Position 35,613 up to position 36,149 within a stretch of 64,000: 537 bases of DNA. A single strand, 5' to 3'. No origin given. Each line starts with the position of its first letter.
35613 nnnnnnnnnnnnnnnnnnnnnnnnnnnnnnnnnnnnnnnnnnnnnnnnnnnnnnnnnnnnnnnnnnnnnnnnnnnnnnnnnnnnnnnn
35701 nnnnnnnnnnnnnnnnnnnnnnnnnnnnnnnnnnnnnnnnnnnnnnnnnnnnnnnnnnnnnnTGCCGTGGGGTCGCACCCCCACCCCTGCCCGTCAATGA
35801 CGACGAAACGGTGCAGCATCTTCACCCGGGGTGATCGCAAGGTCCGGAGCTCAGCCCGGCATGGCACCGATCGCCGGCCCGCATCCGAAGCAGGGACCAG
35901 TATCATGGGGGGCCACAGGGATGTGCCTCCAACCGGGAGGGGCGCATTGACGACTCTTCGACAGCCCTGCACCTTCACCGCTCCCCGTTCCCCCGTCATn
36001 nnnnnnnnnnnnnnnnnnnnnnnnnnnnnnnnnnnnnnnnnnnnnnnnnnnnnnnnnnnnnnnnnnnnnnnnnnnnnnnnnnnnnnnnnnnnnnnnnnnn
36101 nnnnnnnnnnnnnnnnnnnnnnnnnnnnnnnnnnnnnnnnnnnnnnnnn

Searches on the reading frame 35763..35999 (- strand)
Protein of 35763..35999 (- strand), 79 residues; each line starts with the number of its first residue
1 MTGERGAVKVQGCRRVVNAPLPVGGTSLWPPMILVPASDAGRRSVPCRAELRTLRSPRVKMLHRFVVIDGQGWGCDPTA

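Call 46: find_homologous_proteins(query=window:35763-35999:-, max_evalue=10)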
Query seq(79 aa): no candidate shares three 5-residue words with the query. No homologue found.
